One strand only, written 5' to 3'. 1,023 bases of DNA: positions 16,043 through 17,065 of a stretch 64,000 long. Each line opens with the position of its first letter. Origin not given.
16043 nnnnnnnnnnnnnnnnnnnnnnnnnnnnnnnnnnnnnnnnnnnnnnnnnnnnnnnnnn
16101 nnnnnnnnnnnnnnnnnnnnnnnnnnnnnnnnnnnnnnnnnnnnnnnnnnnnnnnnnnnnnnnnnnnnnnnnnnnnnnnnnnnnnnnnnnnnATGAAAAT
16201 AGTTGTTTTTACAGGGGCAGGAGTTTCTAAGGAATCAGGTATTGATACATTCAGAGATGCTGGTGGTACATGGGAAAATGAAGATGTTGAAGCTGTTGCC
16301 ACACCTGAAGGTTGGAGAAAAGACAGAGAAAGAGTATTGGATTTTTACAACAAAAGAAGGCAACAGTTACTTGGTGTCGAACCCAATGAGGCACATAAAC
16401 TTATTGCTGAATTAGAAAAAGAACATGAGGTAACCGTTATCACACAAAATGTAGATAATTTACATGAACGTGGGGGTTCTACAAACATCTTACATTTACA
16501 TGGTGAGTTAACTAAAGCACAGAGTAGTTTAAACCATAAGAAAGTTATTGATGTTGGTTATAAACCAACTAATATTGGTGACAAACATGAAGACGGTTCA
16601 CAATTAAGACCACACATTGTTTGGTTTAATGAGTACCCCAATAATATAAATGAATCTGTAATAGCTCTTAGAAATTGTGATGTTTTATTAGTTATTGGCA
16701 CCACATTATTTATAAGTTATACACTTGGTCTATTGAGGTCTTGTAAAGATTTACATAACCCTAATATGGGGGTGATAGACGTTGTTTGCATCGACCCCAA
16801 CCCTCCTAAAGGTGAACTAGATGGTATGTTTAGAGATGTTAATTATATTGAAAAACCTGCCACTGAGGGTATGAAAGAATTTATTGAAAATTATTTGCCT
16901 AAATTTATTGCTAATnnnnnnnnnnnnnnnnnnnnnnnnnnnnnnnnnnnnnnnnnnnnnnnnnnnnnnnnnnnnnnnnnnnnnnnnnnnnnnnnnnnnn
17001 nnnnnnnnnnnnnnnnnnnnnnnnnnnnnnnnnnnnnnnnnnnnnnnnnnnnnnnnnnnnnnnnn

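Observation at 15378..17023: Sigma-70-family factor translationally coupled to a zinc-finger-less Sir2, followed by a promoter-to-terminator mini-transcript (candidate sRNA)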

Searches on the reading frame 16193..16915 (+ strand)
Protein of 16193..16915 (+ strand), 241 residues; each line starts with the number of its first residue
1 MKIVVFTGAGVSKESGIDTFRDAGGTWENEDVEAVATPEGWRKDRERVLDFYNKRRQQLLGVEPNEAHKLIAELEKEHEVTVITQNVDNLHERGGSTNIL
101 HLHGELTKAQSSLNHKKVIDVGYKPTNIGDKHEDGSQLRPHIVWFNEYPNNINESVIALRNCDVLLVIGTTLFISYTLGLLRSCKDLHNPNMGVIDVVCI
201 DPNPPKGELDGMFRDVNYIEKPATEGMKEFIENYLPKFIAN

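Call 3: search_protein_families(library=pfam, proteins=[window:16193-16915:+], max_evalue=0.01)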
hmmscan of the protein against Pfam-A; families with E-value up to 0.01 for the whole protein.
window:16193-16915:+ (241 aa): 1 family
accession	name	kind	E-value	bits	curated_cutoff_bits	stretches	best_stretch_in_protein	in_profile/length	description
PF02146.23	SIR2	-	4.5e-37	128.2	24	1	8-172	1-176/180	Sir2 family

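Call 4: search_protein_families(library=ncbifam, proteins=[window:16193-16915:+], max_evalue=0.001)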
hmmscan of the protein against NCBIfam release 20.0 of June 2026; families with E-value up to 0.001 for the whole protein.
window:16193-16915:+ (241 aa): 7 families
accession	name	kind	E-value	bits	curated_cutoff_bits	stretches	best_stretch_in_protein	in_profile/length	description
NF001753.0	PRK00481.1-3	subfamily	2.6e-52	177.3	243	1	2-184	15-207/252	NAD-dependent protein deacylase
NF001755.0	PRK00481.1-5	equivalog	9.7e-49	165.8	318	1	2-185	42-230/278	Sir2 family NAD+-dependent deacetylase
NF040867.1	prot_deacyl_CobB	equivalog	6.1e-44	150.1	320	1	3-174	13-192/242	NAD-dependent protein deacetylase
NF001752.0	PRK00481.1-1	equivalog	1.2e-34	119.9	221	1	2-185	16-206/242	NAD-dependent protein deacylase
NF001754.0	PRK00481.1-4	equivalog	2.4e-29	102.2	252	1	2-174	17-193/244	NAD-dependent protein deacylase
NF003738.0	PRK05333.1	equivalog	1.4e-23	83.2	305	1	2-109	28-136/295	NAD-dependent protein deacetylase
NF010736.0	PRK14138.1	equivalog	2.6e-22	79.3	395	1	4-174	15-191/244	NAD-dependent deacetylase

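Call 6: find_homologous_proteins(query=window:16193-16915:+)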
Query window:16193-16915:+ (241 aa): 8000 proteins with E <= 0.001 among 8000 candidates; the best 120 are listed.
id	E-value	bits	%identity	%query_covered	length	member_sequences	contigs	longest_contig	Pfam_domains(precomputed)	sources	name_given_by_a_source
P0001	1.2e-126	439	77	99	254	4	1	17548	PF02146.24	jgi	jgi:NAD-dependent deacetylase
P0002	1.2e-123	430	77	98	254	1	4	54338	PF02146.24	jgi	jgi:NAD-dependent deacetylase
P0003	8.5e-120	417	76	99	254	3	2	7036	PF02146.24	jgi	jgi:NAD-dependent deacetylase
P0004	2.3e-116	406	74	99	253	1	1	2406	PF02146.24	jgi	-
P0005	1.8e-113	396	70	99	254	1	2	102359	PF02146.24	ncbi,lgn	-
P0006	2.2e-113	396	72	96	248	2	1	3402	PF02146.24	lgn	-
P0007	4.6e-111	388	70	99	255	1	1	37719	PF02146.24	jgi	jgi:NAD-dependent deacetylase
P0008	2.1e-104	367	71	95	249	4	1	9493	PF02146.24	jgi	jgi:NAD-dependent deacetylase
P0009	4.7e-103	362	69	96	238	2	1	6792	PF02146.24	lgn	-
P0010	1.6e-101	357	69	97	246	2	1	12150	PF02146.24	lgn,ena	-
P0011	2.1e-101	357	69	96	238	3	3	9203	PF02146.24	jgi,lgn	jgi:NAD-dependent deacetylase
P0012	3.2e-101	356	69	96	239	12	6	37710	PF02146.24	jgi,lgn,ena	-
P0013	1.0e-99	351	69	96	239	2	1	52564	PF02146.24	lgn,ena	-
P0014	7.3e-98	345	67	96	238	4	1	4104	PF02146.24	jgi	jgi:NAD-dependent deacetylase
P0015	2.5e-97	343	65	96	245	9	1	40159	PF02146.24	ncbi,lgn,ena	-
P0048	1.0e-74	269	57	97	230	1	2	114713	PF02146.24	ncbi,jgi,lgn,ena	jgi:NAD-dependent deacetylase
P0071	1.5e-73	265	55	97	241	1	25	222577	PF02146.24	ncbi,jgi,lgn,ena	jgi:NAD-dependent deacetylase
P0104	1.4e-71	259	56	97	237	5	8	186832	PF02146.24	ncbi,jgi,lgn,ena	jgi:NAD-dependent deacetylase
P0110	2.5e-71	258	55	97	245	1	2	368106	PF02146.24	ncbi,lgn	-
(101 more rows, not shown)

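Call 7: search_dna_similar(query=window:16193-16915:+, collection=phages, mode=protein, max_rows=30)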
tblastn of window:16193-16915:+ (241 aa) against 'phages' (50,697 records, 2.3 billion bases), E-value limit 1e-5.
Records with a match: 1016; places in all: 1016; records where one place covers at least 80% of the query: 62.
Best place of each record, by identity: 60-80% 1; <60% 1015.
By first word of the organism name: Escherichia 373; Salmonella 284; Klebsiella 127; Vibrio 50; Bacteriophage 30; Campylobacter 25; Erwinia 15; Phage 14; Streptomyces 14; Bacillus 10; and 27 more.
By host as written in the record: - 149; Escherichia coli 115; Klebsiella pneumoniae 41; Salmonella enterica subsp. enterica serovar Enteritidis PT1 39; Escherichia coli K-12 33; Escherichia coli K-12 MG1655 30; Salmonella sp. 26; Salmonella enterica subsp. enterica serovar Enteritidis 24; and 251 more.
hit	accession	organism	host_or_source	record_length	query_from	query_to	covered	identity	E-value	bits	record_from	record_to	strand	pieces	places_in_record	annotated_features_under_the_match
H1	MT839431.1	Bacteriophage sp.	human fecal samples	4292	3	230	95%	48.5%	3e-57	201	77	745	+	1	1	record has no annotation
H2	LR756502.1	uncultured phage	metagenomic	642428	3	239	98%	45.8%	1e-56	199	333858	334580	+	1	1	record has no annotation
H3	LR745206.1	uncultured phage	metagenomic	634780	2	175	72%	60.1%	8e-64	220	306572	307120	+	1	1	record has no annotation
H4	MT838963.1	Bacteriophage sp.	human fecal samples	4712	2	238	98%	42.9%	1e-51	185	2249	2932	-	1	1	record has no annotation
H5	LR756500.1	uncultured phage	metagenomic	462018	3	232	95%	42.9%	1e-48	176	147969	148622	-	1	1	record has no annotation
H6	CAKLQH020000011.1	Acinetobacter phage MD-2021a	not known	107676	2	231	95%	40.0%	1e-47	173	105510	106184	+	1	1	cobB: NAD-dependent deacetylase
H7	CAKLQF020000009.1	Acinetobacter phage MD-2021a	not known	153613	2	231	95%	40.0%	1e-47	173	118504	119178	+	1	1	cobB: NAD-dependent deacetylase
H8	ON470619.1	Escherichia phage vB_EcoS-813R8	Escherichia coli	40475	2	235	97%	37.7%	3e-40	152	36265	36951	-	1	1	NAD-dependent protein deacetylase of SIR2 family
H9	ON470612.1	Escherichia phage vB_EcoS-640R1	Escherichia coli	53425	2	235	97%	37.7%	3e-40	152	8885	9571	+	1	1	NAD-dependent protein deacetylase of SIR2 family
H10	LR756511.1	uncultured phage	metagenomic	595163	3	235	97%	36.7%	7e-36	140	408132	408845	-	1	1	record has no annotation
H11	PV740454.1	Vibrio phage CZ01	Vibrio natriegens Vmax (CCTCC PV ...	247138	1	229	95%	37.1%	1e-33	133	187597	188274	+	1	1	Sir2 family NAD-dependent protein deacetylase | hypothetical protein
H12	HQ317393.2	Vibrio phage nt-1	Vibrio natriegens HER1138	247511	1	229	95%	36.7%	2e-33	132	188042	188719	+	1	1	Sir2 family NAD-dependent protein deacetylase | hypothetical protein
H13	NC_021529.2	Vibrio phage nt-1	Vibrio natriegens HER1138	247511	1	229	95%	36.7%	2e-33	132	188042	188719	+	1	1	Sir2 (NAD-dependent deacetylase) | hypothetical protein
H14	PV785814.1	Vibrio phage QD01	Vibrio natriegens Vmax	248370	1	229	95%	36.7%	7e-31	125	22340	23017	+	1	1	NAD-dependent deacetylase | hypothetical protein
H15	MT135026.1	Vibrio phage V09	Vibrio parahaemolyticus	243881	1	229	95%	36.7%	4e-30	123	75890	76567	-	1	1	hypothetical protein (x2)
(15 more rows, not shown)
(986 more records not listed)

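Call 8: search_solved_structures(query=window:16193-16915:+, show_alignments=3)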
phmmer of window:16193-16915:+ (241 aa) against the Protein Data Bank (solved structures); distinct sequences matched with E-value up to 0.001: 69 (the best 60 are shown).
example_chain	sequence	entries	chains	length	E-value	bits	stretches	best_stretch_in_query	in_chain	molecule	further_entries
1s5p_A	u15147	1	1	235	2e-42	148.7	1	2-232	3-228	NAD-dependent deacetylase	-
6rxj_A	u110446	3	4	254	2.3e-42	148.6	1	2-233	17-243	NAD-dependent protein deacylase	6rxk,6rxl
6rxm_A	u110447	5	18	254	5.2e-41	144.1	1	2-233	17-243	NAD-dependent protein deacylase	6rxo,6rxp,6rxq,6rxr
6rxs_A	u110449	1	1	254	1.1e-39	139.9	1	2-233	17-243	NAD-dependent protein deacylase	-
4twi_A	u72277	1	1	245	1.8e-33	119.5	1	3-176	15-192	NAD-dependent protein deacylase 1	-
1m2g_A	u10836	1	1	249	1.9e-33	119.4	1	3-176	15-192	Silent Information Regulator 2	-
1ici_A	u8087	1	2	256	2e-33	119.3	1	3-176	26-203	TRANSCRIPTIONAL REGULATORY PROTEIN, SIR2 FAMILY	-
1m2h_A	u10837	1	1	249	4.9e-33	118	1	3-176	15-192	Silent Information Regulator 2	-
1m2j_A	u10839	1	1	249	1.8e-32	116.2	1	3-176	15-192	Silent Information Regulator 2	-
1m2k_A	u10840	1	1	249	2.4e-32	115.8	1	3-176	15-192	Silent Information Regulator 2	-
1m2n_A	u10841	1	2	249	3.7e-32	115.2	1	3-176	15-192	Silent Information Regulator 2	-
4g1c_A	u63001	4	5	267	4.8e-30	108.2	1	3-110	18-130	NAD-dependent protein deacylase sirtuin-5, mitochondrial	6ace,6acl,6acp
9v0h_A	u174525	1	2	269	4.9e-30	108.2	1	3-110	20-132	NAD-dependent protein deacylase sirtuin-5, mitochondrial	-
6aco_A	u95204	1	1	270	5e-30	108.2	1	3-110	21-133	NAD-dependent protein deacylase sirtuin-5, mitochondrial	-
8gbl_A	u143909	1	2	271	5.1e-30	108.2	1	3-110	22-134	NAD-dependent protein deacylase sirtuin-5, mitochondrial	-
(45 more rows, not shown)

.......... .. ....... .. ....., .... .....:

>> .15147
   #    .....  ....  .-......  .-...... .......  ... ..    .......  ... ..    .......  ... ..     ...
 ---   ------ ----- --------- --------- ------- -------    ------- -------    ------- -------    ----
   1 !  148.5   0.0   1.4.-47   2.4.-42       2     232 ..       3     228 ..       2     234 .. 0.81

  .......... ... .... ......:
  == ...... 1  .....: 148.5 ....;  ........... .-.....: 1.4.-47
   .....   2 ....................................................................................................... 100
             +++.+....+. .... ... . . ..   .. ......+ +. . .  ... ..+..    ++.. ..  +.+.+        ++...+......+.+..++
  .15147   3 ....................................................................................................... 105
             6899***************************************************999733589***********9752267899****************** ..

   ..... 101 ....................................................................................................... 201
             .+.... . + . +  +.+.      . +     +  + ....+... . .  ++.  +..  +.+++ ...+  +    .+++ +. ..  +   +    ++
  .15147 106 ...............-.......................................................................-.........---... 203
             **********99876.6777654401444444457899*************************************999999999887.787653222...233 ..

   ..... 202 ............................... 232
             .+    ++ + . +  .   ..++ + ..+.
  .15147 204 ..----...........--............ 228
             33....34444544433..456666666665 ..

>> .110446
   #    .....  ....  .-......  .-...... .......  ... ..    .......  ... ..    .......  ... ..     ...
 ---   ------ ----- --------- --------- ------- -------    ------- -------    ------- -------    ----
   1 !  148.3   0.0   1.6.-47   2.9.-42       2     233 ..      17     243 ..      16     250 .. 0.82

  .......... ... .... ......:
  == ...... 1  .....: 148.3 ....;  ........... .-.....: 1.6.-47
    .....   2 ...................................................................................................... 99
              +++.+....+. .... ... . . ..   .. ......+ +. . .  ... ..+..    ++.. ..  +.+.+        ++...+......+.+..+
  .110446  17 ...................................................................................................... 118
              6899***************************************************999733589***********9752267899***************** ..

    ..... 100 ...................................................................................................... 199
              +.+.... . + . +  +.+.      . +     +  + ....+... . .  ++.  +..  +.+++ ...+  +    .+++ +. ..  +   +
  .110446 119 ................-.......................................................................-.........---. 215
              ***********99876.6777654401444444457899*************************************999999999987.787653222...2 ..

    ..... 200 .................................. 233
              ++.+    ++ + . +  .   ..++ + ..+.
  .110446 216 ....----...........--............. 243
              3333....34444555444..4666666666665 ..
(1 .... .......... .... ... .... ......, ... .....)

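Call 11: find_related_loci(query=window:16193-16915:+, collection=viral_contigs, flank=4000)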
Query window:16193-16915:+ (241 aa) in viral_contigs; peptide patterns used: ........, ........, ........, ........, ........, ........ (x = any residue, [..] = any of these).
30 stretches matched a pattern; 26 encode a relative of the query (tblastn E <= 1e-3); 26 distinct loci.
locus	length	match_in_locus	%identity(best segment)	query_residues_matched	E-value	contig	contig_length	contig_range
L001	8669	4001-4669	56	3-232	8e-79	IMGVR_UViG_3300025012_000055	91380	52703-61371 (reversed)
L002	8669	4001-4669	56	3-232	8e-79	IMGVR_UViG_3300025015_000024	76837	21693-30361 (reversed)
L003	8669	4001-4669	56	3-232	8e-79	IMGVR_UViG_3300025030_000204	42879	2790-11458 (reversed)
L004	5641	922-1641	54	2-231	1e-75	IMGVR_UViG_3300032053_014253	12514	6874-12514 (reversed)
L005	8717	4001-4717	53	2-237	1e-74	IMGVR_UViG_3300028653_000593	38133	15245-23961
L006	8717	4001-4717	53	2-237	1e-74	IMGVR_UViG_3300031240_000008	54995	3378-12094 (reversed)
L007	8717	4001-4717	53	2-237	1e-74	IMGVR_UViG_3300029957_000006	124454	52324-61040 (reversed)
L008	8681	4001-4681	53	2-232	2e-70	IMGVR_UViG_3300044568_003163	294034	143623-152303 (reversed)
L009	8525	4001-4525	59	2-175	2e-65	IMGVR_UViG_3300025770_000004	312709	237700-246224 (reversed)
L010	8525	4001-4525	59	2-175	2e-65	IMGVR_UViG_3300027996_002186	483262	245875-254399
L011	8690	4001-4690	47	2-232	1e-63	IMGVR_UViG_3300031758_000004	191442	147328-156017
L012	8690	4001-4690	47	2-235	1e-63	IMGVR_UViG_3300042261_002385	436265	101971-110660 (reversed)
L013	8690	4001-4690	47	2-232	1e-63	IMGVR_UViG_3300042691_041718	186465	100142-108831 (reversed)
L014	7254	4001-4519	60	2-172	3e-63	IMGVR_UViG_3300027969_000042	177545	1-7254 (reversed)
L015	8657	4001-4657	53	2-231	2e-63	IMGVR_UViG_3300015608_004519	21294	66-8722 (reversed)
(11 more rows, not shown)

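Call 12: find_encoding_contigs(protein=P0002, flank=5000, max_places=4)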
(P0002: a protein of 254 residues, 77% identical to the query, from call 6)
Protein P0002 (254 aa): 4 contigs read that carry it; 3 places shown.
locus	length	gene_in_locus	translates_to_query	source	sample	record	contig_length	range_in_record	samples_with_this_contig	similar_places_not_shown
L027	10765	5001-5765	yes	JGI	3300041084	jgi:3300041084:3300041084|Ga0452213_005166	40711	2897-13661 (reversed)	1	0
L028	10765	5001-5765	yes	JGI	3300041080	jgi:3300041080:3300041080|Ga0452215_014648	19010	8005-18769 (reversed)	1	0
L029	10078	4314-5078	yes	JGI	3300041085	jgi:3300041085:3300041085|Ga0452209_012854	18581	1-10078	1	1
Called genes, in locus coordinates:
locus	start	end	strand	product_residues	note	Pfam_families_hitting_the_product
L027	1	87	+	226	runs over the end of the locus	-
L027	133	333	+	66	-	-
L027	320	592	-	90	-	-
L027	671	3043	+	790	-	-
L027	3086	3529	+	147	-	-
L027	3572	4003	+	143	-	-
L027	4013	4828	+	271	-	PF00140:Sigma70_r1_2, PF04542:Sigma70_r2, PF04545:Sigma70_r4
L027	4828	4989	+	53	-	-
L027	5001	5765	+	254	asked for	PF02146:SIR2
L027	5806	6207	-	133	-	-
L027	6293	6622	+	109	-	-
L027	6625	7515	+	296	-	-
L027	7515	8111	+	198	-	PF01510:Amidase_2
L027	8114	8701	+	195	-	-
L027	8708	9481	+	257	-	-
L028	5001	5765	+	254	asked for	PF02146:SIR2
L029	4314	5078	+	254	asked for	PF02146:SIR2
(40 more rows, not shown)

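Call 15: find_encoding_contigs(protein=P0005, flank=5000, max_places=2)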
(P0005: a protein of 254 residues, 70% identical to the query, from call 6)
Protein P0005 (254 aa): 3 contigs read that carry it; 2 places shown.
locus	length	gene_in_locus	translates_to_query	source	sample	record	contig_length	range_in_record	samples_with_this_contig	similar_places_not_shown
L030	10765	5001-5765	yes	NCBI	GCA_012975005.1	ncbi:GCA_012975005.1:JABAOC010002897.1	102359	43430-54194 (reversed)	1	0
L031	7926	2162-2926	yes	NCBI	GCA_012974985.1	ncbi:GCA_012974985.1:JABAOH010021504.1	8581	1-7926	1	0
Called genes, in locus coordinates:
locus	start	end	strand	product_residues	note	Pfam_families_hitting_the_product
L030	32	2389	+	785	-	-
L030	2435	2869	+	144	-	-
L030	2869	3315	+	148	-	-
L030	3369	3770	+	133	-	-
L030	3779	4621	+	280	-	PF00140:Sigma70_r1_2, PF04542:Sigma70_r2, PF04545:Sigma70_r4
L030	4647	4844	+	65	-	-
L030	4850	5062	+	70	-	-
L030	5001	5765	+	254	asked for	PF02146:SIR2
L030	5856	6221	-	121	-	-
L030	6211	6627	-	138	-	-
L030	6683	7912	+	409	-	-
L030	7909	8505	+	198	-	PF01510:Amidase_2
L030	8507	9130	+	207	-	-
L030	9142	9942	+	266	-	PF06295:ZapG-like (weak)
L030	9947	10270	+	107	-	PF00462:Glutaredoxin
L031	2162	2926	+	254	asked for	PF02146:SIR2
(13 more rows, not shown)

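Call 16: find_encoding_contigs(protein=P0013, flank=5000, max_places=2)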
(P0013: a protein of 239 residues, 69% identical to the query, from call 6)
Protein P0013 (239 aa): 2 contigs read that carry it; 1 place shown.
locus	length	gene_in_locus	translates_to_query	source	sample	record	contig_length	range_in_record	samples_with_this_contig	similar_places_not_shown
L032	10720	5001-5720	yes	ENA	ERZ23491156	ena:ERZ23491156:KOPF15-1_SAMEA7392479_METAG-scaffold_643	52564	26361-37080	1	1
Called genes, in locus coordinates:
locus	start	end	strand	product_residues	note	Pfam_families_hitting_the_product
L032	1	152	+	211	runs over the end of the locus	-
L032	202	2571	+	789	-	-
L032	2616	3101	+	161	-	-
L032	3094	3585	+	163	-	-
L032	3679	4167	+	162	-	-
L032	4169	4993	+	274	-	PF00140:Sigma70_r1_2, PF04542:Sigma70_r2, PF04545:Sigma70_r4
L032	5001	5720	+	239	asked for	PF02146:SIR2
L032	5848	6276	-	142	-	-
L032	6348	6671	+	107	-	-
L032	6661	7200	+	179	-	PF13563:2_5_RNA_ligase2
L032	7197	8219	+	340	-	-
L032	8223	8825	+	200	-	PF01510:Amidase_2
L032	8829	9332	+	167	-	-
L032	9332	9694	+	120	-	-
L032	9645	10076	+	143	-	-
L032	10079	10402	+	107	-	PF00462:Glutaredoxin, PF05768:Glrx-like (weak)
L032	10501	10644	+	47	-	-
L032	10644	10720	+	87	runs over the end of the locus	-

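Call 17: find_encoding_contigs(protein=P0015, flank=5000, max_places=2)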
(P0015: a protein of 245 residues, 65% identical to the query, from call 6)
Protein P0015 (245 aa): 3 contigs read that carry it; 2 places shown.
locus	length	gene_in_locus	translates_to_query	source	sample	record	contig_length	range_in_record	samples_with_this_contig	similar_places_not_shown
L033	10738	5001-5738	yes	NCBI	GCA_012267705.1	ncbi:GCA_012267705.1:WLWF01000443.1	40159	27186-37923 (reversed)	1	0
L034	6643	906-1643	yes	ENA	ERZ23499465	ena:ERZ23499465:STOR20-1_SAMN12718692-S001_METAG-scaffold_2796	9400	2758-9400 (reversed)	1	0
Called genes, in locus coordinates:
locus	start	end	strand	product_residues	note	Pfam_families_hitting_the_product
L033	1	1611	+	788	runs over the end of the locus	-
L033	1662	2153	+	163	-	-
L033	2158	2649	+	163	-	-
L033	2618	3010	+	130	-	-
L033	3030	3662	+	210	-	PF01068:DNA_ligase_A_M (weak), PF09414:RNA_ligase (weak)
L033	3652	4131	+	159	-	-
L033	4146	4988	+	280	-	PF00140:Sigma70_r1_2, PF04542:Sigma70_r2, PF04545:Sigma70_r4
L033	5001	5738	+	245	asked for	PF02146:SIR2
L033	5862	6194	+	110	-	-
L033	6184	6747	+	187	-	PF13563:2_5_RNA_ligase2, PF23474:Acb1 (faint)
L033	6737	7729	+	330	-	-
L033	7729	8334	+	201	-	PF01510:Amidase_2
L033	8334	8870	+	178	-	-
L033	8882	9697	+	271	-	-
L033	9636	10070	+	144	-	PF00462:Glutaredoxin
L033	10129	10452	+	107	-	-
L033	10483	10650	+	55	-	-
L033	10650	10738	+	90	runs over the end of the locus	-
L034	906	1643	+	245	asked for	PF02146:SIR2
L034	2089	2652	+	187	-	PF13563:2_5_RNA_ligase2, PF23474:Acb1 (faint)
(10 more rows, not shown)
